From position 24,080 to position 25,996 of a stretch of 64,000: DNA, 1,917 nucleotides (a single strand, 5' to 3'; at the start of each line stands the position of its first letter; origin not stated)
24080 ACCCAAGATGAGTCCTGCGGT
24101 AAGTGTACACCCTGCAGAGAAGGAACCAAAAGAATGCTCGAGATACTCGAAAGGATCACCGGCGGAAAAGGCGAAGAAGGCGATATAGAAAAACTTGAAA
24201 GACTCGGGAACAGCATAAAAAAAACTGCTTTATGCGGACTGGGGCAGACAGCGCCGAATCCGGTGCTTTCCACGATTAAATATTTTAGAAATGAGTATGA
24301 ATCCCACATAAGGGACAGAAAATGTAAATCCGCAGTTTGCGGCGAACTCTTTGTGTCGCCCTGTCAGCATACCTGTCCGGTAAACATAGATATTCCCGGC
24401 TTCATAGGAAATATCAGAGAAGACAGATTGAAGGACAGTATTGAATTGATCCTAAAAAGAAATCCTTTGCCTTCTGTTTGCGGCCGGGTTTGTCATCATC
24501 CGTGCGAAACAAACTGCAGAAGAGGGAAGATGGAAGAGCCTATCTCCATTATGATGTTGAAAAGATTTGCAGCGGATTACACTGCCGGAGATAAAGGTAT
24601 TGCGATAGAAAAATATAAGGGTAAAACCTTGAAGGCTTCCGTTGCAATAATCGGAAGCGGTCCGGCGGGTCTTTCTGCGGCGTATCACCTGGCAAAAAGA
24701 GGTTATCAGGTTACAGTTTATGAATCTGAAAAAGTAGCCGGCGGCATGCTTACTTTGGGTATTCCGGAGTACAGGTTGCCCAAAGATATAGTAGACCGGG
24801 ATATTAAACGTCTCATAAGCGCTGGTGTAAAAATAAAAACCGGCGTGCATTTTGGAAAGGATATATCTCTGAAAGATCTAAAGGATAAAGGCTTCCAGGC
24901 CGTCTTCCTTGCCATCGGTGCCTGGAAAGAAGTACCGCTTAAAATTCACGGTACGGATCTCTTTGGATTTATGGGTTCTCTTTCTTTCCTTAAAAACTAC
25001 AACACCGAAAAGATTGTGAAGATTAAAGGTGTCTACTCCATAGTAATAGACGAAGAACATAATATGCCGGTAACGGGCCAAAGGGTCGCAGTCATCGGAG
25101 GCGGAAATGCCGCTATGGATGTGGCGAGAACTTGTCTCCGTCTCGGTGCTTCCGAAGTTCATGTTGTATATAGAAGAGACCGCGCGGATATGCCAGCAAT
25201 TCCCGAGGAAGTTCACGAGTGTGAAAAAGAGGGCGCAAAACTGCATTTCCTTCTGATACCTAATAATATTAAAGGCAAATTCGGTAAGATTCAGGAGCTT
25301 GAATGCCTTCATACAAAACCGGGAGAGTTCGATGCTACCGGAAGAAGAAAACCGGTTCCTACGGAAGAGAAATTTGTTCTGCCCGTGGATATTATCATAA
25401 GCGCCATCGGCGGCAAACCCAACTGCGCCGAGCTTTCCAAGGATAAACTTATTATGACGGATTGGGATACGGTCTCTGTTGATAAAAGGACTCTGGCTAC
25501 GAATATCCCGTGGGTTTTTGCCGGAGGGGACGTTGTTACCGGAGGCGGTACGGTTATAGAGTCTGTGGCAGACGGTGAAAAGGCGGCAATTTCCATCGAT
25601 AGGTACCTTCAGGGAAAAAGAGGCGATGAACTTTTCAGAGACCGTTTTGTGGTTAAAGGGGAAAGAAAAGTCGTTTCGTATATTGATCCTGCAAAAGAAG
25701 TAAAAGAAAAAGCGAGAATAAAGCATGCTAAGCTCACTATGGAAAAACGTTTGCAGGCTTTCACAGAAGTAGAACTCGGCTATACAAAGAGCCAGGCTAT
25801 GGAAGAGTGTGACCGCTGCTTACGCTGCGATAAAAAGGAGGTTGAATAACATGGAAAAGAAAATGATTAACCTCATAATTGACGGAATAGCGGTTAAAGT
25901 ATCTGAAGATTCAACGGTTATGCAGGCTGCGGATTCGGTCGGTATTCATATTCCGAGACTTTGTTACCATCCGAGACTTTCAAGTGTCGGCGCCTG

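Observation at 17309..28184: Tandem paralogous [FeFe]-hydrogenase operons split by rex; the second uses a 1068-aa HndB-NuoF-GltD triple fusion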

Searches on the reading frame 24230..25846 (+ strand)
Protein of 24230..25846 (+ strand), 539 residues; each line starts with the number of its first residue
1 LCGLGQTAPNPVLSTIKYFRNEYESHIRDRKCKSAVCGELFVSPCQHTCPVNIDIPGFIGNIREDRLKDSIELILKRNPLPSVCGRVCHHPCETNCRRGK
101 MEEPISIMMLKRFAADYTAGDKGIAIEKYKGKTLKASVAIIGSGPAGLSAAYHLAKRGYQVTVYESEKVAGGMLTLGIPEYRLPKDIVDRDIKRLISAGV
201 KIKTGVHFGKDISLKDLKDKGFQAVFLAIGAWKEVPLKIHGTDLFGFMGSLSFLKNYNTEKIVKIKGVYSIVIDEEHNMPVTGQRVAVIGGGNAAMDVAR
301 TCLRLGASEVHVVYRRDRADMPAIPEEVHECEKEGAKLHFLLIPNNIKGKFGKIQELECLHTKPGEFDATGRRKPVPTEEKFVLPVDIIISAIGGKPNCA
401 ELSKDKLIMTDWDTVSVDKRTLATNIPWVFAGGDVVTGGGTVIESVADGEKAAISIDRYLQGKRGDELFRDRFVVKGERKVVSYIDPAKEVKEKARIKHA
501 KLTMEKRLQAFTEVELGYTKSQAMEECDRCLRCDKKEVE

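Call 36: search_solved_structures(query=window:24230-25846:+, max_evalue=1e-20, show_alignments=5)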
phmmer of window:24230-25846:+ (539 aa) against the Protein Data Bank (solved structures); distinct sequences matched with E-value up to 1e-20: 12.
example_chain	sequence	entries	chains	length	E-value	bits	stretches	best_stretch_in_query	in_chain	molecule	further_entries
9bov_A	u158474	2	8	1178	7.7e-105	354.9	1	43-534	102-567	Molybdopterin oxidoreductase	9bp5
9n5u_A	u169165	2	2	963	6.1e-98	332.1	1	42-534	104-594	NfnA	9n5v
4ylf_B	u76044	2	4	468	2.3e-94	320.3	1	43-463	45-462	Dihydropyrimidine dehydrogenase subunit A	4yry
5jca_L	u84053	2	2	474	5.9e-94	319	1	43-461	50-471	NADH-dependent Ferredoxin:NADP Oxidoreductase (NfnI) subunit alpha | NADH-dependent Ferredoxin:NADP Oxidoreductase subunit alpha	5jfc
8oh5_C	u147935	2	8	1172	4.5e-92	312.8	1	43-535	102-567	Formate dehydrogenase-O, major subunit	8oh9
5vj7_A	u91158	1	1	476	5.6e-87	295.9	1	43-463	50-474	Oxidoreductase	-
6s6s_G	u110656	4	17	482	1.8e-70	241.4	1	35-463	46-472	Glutamate synthase [NADPH] small chain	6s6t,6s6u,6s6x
2vdc_G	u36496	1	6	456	2.2e-70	241.1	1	36-463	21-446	GLUTAMATE SYNTHASE [NADPH] SMALL CHAIN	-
1h7x_A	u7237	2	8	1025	2.7e-55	191.4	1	37-466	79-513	DIHYDROPYRIMIDINE DEHYDROGENASE | Dihydropyrimidine dehydrogenase [NADP(+)]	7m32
1gt8_A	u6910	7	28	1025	2.7e-55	191.4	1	37-466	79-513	DIHYDROPYRIMIDINE DEHYDROGENASE | Dihydropyrimidine dehydrogenase [NADP(+)]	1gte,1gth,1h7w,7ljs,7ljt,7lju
7m31_A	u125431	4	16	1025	2.7e-55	191.4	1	37-466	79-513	Dihydropyrimidine dehydrogenase [NADP(+)]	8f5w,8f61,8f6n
7mfm_I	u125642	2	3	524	8.1e-46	160.1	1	47-463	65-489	Glutamate synthase (NADPH) small chain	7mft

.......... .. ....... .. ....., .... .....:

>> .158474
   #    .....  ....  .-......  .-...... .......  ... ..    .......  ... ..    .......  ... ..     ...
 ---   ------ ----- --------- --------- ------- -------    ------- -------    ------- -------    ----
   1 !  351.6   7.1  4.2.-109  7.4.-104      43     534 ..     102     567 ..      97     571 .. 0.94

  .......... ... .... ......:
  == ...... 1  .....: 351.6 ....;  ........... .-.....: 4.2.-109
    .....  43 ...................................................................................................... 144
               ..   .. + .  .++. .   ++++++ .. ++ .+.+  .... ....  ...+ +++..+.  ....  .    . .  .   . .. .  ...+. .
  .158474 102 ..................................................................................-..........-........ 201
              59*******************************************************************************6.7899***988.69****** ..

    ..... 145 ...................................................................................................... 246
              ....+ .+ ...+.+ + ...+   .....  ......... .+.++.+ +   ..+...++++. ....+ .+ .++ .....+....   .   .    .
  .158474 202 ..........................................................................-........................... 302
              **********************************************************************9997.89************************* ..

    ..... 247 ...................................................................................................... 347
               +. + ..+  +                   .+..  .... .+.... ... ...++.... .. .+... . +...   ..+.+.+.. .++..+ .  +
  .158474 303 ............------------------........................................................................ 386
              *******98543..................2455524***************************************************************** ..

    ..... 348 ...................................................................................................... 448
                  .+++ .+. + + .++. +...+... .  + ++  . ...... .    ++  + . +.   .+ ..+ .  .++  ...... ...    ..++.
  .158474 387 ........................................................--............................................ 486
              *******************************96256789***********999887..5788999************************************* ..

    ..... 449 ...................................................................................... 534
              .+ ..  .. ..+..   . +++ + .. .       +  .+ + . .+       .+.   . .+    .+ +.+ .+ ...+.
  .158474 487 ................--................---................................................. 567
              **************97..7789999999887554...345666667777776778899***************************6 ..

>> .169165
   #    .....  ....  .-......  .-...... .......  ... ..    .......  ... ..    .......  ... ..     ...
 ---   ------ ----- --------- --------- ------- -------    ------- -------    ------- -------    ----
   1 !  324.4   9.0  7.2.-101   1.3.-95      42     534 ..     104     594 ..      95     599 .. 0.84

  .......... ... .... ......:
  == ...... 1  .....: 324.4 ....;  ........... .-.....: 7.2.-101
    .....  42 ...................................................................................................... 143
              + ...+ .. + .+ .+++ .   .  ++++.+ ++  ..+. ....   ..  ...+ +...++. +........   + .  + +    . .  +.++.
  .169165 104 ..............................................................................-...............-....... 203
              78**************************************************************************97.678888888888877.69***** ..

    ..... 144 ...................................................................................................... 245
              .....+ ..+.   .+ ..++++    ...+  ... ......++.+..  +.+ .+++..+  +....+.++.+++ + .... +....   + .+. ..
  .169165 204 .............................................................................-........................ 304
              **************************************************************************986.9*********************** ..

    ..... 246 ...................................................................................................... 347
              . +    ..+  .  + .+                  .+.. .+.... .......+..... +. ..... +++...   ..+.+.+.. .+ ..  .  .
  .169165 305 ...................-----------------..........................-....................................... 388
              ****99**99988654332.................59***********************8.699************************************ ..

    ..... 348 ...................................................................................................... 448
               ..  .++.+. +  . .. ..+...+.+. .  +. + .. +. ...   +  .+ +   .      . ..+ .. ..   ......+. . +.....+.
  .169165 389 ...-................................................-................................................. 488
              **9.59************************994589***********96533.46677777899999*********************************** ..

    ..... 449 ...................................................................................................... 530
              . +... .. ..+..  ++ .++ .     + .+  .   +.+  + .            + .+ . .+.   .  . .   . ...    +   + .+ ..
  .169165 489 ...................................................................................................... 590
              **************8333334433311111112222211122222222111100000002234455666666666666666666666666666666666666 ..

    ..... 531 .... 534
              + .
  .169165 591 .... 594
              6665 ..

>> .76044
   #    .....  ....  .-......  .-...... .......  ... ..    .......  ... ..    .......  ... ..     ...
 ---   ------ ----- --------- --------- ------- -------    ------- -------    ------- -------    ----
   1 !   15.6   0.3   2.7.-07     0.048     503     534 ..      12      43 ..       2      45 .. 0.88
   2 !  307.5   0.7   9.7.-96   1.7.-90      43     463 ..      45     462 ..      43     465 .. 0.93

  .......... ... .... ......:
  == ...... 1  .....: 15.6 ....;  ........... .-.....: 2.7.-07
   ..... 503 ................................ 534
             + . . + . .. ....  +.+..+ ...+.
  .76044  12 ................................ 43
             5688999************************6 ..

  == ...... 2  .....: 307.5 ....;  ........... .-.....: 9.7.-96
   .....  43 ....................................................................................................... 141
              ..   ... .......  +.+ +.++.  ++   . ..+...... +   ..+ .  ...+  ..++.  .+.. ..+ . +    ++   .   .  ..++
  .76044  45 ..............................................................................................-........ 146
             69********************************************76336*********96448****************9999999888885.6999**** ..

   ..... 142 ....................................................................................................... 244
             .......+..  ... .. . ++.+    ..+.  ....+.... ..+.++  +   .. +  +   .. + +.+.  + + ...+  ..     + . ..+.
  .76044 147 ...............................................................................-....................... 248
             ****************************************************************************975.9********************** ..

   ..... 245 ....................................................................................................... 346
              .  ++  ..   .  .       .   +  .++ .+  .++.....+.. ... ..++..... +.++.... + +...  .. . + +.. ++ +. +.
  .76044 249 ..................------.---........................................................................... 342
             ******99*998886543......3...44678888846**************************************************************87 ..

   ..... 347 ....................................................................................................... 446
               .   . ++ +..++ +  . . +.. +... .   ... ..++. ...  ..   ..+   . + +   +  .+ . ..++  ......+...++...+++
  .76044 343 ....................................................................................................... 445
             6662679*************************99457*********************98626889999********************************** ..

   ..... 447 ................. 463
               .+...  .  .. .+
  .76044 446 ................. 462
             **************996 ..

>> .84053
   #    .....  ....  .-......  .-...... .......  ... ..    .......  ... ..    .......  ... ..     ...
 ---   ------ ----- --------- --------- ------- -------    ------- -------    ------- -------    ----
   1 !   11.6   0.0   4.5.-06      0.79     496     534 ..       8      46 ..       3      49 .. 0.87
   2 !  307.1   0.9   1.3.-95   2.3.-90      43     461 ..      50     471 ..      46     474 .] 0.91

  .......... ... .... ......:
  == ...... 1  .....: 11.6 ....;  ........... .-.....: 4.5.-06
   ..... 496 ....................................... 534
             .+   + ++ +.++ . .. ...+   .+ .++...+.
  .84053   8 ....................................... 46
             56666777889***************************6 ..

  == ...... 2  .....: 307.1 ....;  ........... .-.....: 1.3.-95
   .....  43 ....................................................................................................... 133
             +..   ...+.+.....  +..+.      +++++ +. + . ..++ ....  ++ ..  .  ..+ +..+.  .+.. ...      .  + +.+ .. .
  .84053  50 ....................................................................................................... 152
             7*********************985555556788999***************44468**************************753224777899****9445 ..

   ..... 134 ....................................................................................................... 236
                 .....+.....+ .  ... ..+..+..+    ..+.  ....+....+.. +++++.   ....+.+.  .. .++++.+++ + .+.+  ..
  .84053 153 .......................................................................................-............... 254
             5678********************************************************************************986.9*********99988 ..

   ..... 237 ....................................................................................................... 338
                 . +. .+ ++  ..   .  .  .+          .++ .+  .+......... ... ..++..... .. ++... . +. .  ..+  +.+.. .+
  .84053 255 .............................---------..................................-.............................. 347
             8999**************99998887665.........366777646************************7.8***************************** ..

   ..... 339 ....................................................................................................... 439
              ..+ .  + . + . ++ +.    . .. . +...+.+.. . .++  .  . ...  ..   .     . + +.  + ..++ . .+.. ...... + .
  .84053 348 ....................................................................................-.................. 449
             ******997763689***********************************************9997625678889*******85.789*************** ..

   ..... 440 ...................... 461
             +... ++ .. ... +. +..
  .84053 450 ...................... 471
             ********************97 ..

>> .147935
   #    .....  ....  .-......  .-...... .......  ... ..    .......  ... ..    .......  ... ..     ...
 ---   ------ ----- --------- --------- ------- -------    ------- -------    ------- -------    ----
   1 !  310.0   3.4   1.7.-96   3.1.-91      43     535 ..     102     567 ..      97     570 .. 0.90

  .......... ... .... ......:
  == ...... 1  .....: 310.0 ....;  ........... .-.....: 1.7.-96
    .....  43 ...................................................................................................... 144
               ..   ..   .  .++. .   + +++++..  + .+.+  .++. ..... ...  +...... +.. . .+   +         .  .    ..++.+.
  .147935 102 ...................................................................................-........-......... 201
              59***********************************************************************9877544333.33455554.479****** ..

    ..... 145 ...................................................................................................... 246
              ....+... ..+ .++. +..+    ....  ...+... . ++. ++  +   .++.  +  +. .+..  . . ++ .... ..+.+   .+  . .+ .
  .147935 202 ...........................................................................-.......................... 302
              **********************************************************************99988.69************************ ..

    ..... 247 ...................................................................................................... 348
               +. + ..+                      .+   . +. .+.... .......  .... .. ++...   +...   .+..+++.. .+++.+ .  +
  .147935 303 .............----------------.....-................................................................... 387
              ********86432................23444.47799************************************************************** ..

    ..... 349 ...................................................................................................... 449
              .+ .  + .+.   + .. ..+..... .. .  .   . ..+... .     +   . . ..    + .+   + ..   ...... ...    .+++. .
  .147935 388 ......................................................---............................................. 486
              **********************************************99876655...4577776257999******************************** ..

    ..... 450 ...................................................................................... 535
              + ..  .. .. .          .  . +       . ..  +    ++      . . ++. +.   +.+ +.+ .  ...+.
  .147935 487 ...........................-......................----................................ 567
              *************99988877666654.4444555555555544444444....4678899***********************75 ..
